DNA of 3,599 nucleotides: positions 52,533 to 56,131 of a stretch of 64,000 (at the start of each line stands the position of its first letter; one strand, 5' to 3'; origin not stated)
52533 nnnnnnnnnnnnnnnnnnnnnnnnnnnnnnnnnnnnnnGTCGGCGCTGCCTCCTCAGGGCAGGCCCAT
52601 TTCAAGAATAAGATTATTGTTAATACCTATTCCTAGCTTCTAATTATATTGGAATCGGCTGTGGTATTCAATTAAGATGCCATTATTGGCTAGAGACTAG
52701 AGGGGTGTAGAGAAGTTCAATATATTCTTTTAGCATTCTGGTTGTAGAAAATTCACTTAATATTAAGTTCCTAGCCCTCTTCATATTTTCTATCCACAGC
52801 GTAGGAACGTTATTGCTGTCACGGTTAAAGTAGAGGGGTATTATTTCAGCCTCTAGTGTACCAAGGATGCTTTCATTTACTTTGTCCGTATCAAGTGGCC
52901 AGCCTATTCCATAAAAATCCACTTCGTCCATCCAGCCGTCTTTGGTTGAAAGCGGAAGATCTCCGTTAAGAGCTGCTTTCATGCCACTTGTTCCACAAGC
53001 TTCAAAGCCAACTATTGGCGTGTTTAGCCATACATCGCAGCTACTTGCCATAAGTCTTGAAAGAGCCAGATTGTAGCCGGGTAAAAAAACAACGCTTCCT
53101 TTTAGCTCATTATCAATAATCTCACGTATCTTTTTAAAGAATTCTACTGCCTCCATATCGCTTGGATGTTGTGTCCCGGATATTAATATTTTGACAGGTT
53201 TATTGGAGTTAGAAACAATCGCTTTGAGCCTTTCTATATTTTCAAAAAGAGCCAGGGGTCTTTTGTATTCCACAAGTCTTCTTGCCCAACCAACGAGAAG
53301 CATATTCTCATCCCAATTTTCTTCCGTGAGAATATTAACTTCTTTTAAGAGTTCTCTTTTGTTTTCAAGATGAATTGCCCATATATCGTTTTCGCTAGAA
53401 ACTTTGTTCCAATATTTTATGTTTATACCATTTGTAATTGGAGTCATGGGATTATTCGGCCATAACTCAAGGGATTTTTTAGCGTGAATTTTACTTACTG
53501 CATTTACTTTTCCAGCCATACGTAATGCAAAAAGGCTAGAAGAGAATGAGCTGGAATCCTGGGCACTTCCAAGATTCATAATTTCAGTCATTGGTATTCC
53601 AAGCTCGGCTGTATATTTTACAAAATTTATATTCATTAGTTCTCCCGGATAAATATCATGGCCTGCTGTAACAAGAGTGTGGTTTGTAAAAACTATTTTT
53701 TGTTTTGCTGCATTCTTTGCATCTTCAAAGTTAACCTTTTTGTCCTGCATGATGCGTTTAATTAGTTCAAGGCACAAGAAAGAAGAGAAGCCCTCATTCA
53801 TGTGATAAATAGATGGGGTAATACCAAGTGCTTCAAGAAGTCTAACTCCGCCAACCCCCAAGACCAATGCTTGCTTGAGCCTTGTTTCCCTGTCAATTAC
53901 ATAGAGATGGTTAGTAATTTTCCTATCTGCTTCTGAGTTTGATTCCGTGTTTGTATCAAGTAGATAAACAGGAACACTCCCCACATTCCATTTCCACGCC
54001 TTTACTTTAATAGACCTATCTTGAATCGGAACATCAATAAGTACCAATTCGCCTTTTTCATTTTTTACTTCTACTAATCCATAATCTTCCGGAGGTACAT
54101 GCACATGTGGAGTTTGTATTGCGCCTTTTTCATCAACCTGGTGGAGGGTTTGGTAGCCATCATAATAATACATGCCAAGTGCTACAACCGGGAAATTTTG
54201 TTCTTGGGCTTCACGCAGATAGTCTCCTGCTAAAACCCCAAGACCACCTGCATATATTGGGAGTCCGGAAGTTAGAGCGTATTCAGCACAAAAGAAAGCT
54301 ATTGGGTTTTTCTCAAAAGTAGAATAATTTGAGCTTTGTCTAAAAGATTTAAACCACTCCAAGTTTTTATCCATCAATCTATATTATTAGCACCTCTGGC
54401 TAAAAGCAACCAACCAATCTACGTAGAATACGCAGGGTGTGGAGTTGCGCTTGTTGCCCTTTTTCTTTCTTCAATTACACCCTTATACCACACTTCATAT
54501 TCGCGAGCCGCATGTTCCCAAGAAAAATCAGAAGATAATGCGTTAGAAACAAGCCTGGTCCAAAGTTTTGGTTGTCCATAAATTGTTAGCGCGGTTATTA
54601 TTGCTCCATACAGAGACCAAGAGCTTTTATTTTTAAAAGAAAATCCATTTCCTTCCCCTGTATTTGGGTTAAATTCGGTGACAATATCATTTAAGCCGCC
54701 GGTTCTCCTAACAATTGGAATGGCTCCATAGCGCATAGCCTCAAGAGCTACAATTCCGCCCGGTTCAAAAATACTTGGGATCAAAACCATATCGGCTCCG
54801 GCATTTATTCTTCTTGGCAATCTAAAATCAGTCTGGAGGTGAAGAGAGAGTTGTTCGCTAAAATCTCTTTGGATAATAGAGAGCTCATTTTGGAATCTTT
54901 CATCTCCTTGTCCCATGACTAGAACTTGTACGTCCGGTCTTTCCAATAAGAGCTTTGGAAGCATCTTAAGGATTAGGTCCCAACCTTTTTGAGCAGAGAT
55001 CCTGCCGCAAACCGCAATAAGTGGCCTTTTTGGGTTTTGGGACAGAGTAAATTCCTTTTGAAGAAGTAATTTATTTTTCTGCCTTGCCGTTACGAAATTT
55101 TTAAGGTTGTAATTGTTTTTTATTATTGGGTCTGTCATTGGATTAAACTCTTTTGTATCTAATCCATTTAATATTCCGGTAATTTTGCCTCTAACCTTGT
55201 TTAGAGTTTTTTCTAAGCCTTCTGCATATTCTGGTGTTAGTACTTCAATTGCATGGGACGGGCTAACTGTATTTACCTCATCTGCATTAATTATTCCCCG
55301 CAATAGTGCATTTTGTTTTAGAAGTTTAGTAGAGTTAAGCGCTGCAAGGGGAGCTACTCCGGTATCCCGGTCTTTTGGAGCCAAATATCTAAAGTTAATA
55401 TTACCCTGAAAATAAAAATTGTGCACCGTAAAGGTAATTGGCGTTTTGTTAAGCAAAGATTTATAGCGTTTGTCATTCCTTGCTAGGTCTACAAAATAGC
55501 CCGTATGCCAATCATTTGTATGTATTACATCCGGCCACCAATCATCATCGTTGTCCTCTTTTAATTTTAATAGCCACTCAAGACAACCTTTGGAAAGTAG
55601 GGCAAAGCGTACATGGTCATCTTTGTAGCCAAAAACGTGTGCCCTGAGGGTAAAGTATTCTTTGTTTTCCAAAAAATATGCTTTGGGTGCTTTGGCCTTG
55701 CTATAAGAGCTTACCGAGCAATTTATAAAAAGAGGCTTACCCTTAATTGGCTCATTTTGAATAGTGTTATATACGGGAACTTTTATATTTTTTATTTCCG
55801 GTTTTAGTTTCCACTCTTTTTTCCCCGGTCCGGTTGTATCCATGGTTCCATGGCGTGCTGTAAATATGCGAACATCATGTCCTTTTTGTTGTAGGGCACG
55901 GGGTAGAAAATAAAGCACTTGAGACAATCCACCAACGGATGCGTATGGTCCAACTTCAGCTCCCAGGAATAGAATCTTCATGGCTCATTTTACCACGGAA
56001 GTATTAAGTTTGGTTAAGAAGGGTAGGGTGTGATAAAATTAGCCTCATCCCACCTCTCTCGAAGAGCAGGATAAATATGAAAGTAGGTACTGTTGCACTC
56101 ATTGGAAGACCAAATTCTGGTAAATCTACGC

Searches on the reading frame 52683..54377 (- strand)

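Call 43: search_protein_families(library=pfam, proteins=[window:52683-54377:-], max_evalue=0.0001)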
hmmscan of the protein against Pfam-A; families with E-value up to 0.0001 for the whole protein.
window:52683-54377:- (564 aa): 1 family
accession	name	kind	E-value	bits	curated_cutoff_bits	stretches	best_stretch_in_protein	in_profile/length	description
PF00343.26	Phosphorylase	-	2.4e-20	72.8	27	1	326-481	413-579/713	Carbohydrate phosphorylase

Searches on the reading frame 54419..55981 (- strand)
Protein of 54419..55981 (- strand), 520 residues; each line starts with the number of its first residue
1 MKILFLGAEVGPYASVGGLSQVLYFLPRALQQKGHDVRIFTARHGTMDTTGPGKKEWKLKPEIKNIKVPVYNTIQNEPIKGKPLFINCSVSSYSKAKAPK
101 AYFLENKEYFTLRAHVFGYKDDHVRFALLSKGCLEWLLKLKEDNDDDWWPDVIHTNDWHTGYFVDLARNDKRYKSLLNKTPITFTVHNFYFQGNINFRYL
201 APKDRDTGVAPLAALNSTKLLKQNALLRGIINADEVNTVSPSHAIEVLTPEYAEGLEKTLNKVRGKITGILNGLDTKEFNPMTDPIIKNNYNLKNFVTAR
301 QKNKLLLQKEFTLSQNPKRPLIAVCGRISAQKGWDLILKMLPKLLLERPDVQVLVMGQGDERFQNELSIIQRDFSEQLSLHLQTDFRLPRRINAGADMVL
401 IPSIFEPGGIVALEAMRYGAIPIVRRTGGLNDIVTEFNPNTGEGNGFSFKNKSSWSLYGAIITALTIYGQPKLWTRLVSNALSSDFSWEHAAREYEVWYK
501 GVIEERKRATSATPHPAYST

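Call 43: search_protein_families(library=pfam, proteins=[window:54419-55981:-], max_evalue=0.0001)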
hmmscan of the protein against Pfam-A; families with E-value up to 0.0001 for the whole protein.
window:54419-55981:- (520 aa): 5 families
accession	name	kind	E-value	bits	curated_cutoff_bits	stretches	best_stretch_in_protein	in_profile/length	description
PF08323.17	Glyco_transf_5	-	1.7e-51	175.7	22.7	1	2-261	1-238/239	Starch synthase catalytic domain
PF00534.26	Glycos_transf_1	-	7.3e-23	81.4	26.4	1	314-468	10-159/172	Glycosyl transferases group 1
PF13692.12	Glyco_trans_1_4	-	1.6e-12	48.4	27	1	320-464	2-139/142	Glycosyl transferases group 1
PF13439.12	Glyco_transf_4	-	1.7e-09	38.4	28.5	0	147-276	70-168/170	Glycosyltransferase Family 4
PF13579.12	Glyco_trans_4_4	-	2.4e-06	28.4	29.7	0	146-193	68-108/158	Glycosyl transferase 4-like domain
